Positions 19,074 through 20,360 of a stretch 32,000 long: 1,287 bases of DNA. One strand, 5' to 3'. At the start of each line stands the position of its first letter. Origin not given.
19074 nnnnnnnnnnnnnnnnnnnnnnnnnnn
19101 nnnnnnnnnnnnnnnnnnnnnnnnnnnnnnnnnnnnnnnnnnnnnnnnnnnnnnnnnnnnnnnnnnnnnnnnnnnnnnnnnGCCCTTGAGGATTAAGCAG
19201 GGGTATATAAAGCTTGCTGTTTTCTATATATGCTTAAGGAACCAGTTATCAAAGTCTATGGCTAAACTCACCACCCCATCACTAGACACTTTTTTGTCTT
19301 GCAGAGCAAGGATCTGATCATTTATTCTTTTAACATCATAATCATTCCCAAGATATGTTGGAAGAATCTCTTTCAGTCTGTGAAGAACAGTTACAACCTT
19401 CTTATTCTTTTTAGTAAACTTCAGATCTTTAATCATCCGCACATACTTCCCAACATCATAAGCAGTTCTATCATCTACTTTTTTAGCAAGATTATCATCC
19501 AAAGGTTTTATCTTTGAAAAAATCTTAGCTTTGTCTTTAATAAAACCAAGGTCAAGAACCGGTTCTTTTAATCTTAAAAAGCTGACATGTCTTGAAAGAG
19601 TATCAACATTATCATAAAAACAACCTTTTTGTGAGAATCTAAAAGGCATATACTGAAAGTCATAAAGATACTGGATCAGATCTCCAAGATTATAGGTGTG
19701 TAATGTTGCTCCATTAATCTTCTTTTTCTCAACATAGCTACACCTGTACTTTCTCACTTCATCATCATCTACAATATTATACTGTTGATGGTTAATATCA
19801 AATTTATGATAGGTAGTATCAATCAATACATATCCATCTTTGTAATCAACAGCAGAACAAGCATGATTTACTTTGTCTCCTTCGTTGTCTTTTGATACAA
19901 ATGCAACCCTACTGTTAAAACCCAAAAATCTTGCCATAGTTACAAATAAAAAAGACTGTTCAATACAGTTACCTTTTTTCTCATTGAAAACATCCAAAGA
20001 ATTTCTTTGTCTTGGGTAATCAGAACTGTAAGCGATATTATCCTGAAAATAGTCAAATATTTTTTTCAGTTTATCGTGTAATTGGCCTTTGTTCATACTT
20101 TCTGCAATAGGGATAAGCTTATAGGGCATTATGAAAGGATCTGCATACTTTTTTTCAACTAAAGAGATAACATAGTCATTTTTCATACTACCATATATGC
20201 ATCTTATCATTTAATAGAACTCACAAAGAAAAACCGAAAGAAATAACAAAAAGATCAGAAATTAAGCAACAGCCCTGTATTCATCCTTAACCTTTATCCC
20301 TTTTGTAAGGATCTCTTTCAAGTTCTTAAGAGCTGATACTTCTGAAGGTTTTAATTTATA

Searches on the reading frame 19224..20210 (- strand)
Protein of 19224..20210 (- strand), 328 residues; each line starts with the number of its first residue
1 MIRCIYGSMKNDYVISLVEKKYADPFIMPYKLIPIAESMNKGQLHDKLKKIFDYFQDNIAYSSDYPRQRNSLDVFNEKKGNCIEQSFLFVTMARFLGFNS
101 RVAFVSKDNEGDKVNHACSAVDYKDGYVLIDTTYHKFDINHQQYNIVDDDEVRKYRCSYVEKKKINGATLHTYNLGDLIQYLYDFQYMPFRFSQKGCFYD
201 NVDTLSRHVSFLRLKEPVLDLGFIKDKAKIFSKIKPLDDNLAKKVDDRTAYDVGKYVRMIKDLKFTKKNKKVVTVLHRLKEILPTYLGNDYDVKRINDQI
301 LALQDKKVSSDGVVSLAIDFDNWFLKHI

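Call 3: search_protein_families(library=pfam, proteins=[window:19224-20210:-], max_evalue=1)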
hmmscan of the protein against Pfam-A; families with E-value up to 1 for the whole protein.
window:19224-20210:- (328 aa): 4 families
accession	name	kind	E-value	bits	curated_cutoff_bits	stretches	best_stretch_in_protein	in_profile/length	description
PF01841.26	Transglut_core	-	2.1e-13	50.9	23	1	41-131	11-107/108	Transglutaminase-like superfamily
PF04473.18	DUF553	-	0.00021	21.2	20.5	1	33-143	4-124/140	Transglutaminase-like domain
PF04997.17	RNA_pol_Rpb1_1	-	0.03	14.1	39.7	1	150-276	15-136/312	RNA polymerase Rpb1, domain 1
PF05258.17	DciA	-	0.31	11.7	24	0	260-303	10-53/89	Dna[CI] antecedent, DciA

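Call 4: search_protein_families(library=ncbifam, proteins=[window:19224-20210:-], max_evalue=1)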
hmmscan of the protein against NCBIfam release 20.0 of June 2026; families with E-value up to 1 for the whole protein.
window:19224-20210:- (328 aa): 0 families
